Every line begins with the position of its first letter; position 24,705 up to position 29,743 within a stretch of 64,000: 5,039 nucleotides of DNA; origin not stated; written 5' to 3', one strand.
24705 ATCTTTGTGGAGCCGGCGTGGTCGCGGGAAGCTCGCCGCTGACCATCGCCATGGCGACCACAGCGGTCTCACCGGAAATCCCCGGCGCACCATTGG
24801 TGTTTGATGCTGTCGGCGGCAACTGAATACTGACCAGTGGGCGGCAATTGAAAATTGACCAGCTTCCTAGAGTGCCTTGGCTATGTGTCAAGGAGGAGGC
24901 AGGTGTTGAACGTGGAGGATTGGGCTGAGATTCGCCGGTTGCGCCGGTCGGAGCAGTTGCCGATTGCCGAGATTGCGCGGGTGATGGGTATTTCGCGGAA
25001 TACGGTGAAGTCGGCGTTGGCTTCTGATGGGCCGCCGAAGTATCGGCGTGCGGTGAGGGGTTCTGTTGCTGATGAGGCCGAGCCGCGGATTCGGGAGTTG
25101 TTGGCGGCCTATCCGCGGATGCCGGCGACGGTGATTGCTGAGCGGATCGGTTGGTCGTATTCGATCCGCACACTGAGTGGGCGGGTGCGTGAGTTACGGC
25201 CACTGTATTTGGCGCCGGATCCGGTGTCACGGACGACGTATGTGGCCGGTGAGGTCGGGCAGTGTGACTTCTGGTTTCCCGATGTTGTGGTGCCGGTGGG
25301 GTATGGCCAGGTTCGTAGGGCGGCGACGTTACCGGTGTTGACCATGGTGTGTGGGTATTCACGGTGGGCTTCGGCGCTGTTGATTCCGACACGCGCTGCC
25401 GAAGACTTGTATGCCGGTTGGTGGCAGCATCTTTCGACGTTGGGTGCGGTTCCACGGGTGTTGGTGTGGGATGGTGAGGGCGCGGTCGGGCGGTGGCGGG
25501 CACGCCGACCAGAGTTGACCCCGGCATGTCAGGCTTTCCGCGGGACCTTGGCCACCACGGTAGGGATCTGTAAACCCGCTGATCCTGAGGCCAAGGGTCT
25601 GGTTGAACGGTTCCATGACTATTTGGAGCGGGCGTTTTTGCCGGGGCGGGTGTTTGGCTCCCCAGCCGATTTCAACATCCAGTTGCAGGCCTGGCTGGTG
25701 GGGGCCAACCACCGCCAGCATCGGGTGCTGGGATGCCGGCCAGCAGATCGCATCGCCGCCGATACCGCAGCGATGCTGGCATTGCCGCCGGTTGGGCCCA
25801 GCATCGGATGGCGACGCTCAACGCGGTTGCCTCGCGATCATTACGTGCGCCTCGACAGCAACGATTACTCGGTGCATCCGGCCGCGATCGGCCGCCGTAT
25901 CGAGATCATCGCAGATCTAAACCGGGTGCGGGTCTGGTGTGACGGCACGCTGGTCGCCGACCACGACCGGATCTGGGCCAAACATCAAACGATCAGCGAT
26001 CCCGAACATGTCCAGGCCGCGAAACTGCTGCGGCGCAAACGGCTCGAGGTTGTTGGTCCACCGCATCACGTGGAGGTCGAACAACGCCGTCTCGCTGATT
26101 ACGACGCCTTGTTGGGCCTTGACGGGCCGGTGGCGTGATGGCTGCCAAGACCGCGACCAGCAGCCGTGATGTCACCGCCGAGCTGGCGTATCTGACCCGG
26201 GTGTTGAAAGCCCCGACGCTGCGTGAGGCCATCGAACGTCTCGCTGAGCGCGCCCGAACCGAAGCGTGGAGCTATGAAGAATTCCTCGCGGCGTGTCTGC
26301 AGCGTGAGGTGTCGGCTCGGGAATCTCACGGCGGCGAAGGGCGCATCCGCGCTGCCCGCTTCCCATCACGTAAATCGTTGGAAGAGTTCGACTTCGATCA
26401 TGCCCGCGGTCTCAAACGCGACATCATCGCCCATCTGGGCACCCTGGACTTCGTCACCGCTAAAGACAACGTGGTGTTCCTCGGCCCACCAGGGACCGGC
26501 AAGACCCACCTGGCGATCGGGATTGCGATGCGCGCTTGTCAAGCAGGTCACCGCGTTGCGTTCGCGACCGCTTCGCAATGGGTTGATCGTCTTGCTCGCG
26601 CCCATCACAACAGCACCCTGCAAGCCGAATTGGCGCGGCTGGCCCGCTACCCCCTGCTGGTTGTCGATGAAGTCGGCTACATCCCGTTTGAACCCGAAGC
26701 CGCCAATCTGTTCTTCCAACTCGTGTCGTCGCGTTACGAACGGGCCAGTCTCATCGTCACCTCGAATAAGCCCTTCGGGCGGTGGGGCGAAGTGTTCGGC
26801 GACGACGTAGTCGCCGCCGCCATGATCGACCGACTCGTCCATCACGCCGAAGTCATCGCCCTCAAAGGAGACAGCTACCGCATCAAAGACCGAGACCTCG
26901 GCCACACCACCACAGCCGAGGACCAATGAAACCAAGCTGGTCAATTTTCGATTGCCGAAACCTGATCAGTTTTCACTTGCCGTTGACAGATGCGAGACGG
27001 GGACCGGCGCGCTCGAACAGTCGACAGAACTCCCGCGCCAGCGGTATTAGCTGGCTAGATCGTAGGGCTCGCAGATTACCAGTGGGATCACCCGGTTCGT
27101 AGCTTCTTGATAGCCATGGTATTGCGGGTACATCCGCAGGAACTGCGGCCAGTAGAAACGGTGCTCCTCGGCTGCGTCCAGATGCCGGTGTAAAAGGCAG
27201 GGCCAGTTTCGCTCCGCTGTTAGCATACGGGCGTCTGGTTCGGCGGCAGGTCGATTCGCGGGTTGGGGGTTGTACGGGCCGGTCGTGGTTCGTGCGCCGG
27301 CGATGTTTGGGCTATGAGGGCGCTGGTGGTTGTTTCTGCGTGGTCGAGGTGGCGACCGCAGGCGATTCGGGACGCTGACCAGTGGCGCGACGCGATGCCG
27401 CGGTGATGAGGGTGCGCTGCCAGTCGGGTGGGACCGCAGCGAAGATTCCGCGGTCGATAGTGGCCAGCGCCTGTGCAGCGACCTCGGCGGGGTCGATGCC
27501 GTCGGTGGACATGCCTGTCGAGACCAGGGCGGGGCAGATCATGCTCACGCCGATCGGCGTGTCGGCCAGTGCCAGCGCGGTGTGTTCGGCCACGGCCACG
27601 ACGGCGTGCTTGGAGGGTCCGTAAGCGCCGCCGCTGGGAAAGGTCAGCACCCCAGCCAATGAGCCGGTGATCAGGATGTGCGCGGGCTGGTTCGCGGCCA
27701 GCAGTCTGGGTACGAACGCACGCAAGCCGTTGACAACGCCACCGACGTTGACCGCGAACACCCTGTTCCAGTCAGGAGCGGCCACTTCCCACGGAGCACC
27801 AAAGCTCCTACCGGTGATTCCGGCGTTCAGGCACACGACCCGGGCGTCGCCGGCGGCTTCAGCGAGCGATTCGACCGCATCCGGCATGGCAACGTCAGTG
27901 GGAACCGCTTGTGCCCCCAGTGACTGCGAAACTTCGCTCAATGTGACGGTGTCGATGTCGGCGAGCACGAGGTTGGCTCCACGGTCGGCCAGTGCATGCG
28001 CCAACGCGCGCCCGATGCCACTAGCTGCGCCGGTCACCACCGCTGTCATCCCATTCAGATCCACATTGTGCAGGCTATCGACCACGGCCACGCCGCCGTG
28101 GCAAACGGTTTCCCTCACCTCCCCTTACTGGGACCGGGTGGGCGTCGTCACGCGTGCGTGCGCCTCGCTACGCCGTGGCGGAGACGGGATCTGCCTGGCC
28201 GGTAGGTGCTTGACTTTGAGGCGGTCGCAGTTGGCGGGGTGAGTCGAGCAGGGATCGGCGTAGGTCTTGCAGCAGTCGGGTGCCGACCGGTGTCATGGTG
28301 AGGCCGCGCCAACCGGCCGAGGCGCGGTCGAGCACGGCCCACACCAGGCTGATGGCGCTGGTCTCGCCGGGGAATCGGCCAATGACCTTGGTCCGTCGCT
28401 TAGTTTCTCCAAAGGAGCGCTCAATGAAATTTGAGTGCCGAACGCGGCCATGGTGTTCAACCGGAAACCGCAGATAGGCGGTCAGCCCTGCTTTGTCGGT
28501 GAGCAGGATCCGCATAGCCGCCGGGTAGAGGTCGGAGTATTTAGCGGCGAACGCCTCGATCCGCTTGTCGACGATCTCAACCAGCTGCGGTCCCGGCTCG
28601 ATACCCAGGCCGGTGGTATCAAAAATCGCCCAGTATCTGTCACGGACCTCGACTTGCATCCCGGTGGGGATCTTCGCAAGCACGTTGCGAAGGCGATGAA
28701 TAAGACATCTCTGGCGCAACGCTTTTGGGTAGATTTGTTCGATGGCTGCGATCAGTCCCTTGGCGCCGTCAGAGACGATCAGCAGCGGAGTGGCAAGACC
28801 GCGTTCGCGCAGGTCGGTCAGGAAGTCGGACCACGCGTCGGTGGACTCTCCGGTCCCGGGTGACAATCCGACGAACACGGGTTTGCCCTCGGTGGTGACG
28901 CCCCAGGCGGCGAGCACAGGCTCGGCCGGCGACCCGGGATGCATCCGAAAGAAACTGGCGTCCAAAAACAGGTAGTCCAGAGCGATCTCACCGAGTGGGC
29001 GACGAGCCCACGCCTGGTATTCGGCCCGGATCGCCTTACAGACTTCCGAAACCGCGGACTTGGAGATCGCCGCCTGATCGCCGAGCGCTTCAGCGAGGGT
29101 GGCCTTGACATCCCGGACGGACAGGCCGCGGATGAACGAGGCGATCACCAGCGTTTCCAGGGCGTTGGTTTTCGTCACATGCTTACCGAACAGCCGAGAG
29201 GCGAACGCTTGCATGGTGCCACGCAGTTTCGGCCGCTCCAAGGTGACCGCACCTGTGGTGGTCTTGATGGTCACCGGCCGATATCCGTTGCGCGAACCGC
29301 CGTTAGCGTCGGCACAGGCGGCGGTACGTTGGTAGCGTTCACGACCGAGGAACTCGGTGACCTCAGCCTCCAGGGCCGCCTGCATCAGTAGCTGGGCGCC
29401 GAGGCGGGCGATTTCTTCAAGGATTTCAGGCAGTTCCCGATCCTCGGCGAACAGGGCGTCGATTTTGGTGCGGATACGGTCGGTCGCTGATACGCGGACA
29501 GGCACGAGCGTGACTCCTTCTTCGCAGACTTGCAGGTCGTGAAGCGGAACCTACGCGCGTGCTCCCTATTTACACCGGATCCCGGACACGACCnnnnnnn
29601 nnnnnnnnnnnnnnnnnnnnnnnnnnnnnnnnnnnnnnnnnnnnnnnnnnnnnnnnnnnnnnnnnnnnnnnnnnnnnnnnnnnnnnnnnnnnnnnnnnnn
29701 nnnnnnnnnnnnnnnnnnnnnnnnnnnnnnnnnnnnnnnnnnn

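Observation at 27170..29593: IS256-family transporter IS carrying an SDR gene inside one pair of terminal repeats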

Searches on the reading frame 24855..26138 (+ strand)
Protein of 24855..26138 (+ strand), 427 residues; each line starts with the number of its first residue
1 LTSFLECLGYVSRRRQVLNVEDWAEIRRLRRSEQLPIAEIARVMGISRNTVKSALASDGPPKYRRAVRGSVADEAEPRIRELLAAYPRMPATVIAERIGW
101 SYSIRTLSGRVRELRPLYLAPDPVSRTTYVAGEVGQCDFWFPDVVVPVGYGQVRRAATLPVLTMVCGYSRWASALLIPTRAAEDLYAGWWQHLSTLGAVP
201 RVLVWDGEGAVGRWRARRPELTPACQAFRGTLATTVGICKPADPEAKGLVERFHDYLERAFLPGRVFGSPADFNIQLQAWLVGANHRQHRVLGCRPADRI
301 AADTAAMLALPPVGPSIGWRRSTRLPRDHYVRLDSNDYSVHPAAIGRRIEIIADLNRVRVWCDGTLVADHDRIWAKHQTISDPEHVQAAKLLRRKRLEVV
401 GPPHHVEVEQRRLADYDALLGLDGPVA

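Call 4: search_protein_families(library=pfam, proteins=[window:24855-26138:+])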
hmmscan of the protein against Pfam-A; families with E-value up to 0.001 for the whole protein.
window:24855-26138:+ (427 aa): 8 families
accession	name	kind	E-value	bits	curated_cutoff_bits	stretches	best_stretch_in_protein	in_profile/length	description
PF22483.2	Mu-transpos_C_2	-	2.4e-29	101.3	27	1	310-382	1-73/73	Mu transposase, C-terminal domain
PF00665.32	rve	-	1.7e-06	28.7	32.6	1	150-244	20-102/102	Integrase core domain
PF08281.18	Sigma70_r4_2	-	2.1e-06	27.7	25.7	1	29-55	21-47/54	Sigma-70, region 4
PF13384.12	HTH_23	-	1.3e-05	25.3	24.6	0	30-52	14-35/50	Homeodomain-like domain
PF02796.21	HTH_7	-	0.00012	22.6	23.8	1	14-52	2-39/45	Helix-turn-helix domain of resolvase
PF04545.22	Sigma70_r4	-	0.0003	20.7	24.1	1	28-54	14-40/50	Sigma-70, region 4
PF13404.12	HTH_AsnC-type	-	0.00086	19.5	27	0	27-52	10-35/42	AsnC-type helix-turn-helix domain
PF13412.12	HTH_24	-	0.00094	19.2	21.9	0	29-54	12-37/48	Winged helix-turn-helix DNA-binding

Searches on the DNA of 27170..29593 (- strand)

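Call 21: search_dna_similar(query=window:27170-29593:-, collection=plasmids, mode=distant, max_rows=25)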
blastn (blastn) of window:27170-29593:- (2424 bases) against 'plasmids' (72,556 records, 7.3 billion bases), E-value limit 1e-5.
Records with a match: 13; places in all: 17; records where one place covers at least 80% of the query: 0.
Best place of each record, by identity: 80-90% 3; 60-80% 10.
By first word of the organism name: Mycobacterium 7; Mycolicibacterium 3; Streptomyces 2; Nonomuraea 1.
By predicted mobility (MOB-suite, as given by PLSDB): non-mobilizable 7; mobilizable 6.
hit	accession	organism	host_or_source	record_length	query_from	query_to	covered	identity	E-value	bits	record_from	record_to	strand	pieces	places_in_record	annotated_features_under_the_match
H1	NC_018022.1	Mycolicibacterium chubuense NBB4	-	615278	1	1429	59%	86.3%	0e+0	1678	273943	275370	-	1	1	IS256 family transposase | transposase | hypothetical protein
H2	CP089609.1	Mycolicibacterium fortuitum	Homo sapiens,bacterial isolate,foreskin ...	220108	1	1425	59%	84.9%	0e+0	1596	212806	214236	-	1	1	IS256 family transposase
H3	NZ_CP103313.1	Mycolicibacterium rufum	-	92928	1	1371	57%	75.2%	0e+0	921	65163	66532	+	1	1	IS256 family transposase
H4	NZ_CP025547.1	Mycobacterium paragordonae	Homo sapiens,cultured bacteria,sputum ...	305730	1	1371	57%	73.8%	0e+0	838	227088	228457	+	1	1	IS256 family transposase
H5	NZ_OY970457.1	Mycobacterium riyadhense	-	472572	1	1429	48%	85.6%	0e+0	1343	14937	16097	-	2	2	transposase | hypothetical protein (x2)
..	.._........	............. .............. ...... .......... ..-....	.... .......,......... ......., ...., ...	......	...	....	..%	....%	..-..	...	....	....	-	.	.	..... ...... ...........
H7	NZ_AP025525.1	Mycobacterium sp. 20KCMC460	Homo sapiens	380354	191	1355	48%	67.4%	2e-95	358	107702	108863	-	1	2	IS256 family transposase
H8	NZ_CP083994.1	Mycobacterium avium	-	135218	191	1355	48%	67.4%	2e-95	358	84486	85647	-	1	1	IS256 family transposase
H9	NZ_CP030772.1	Streptomyces sp. YIM 121038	pure culture,soil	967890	325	1351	42%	64.8%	5e-40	175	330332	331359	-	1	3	transposase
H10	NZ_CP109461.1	Streptomyces sp. NBC_01454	-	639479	302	850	23%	71.0%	1e-61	246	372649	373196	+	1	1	transposase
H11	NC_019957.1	Mycobacterium sp. JS623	-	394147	191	547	15%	72.4%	7e-45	191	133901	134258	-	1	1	transposase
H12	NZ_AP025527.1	Mycobacterium sp. 20KCMC460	Homo sapiens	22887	1103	1365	11%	73.0%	5e-34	155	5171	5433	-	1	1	none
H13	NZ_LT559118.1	Nonomuraea gerenzanensis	-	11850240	1148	1365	9%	73.1%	4e-23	119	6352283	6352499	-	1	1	none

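Call 23: get_annotated_region(hit=H1, flank=4500)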
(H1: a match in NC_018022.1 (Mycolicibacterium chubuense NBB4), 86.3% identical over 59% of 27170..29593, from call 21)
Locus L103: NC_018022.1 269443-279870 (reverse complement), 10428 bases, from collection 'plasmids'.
description: Mycolicibacterium chubuense NBB4 plasmid pMYCCH.01, complete sequence
organism: Mycolicibacterium chubuense NBB4 (NCBI taxid 710421)
taxonomy: Bacteria; Actinomycetota; Actinomycetes; Mycobacteriales; Mycobacteriaceae; Mycolicibacterium; Mycolicibacterium chubuense; Mycolicibacterium chubuense NBB4
host: -; source: -; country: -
typing (MOB-suite, as given by PLSDB): mobilizable; relaxase MOBF,MOBF
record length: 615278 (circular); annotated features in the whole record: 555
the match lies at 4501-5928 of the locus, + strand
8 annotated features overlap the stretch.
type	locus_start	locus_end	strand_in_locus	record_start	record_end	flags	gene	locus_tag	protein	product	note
CDS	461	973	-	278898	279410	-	-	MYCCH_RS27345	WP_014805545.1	Lsr2 family protein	-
CDS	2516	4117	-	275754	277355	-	thiC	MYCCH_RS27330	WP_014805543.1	phosphomethylpyrimidine synthase ThiC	GO:0009228 - thiamine biosynthetic process [Evidence IEA]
CDS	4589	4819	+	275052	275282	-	-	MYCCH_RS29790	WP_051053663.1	hypothetical protein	-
CDS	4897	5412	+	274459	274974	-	-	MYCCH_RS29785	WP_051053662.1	IS256 family transposase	-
CDS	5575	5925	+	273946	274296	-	-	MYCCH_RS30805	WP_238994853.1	transposase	GO:0006313 - DNA transposition [Evidence IEA]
CDS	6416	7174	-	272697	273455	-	-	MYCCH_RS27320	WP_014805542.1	SDR family NAD(P)-dependent oxidoreductase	-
CDS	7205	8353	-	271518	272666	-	-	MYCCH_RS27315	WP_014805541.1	acyl-CoA dehydrogenase family protein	-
CDS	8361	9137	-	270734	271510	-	-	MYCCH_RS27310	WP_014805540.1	enoyl-CoA hydratase-related protein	-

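Call 24: get_annotated_region(hit=H2, flank=4500)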
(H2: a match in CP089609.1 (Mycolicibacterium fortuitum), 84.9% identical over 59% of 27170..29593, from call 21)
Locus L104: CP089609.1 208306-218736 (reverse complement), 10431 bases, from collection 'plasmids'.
description: Mycolicibacterium fortuitum strain Kelantanesensis plasmid unnamed1, complete sequence
organism: Mycolicibacterium fortuitum (NCBI taxid 1766)
taxonomy: Bacteria; Actinomycetota; Actinomycetes; Mycobacteriales; Mycobacteriaceae; Mycolicibacterium; Mycolicibacterium fortuitum
host: -; source: Homo sapiens,bacterial isolate,foreskin tissue; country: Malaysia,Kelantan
typing (MOB-suite, as given by PLSDB): non-mobilizable
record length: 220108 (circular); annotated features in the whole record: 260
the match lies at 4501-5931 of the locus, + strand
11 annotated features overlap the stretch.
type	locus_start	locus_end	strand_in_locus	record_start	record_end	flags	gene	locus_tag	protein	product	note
CDS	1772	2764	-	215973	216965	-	-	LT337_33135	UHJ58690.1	DUF4192 domain-containing protein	-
CDS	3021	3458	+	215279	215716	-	-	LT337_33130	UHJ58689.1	hypothetical protein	-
CDS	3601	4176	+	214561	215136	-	-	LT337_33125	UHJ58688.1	hypothetical protein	-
CDS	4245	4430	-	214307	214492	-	-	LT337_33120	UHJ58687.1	hypothetical protein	-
CDS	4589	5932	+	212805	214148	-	-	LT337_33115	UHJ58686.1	IS256 family transposase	-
CDS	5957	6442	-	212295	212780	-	-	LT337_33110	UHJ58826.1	hypothetical protein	-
CDS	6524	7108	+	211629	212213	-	-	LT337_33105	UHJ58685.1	hypothetical protein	-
CDS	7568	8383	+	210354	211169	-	-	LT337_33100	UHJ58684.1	DUF2786 domain-containing protein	-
CDS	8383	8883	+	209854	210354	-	-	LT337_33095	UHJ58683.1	TIGR04338 family metallohydrolase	-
CDS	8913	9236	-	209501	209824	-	-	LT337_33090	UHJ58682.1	hypothetical protein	-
CDS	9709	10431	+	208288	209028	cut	-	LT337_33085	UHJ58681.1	hypothetical protein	-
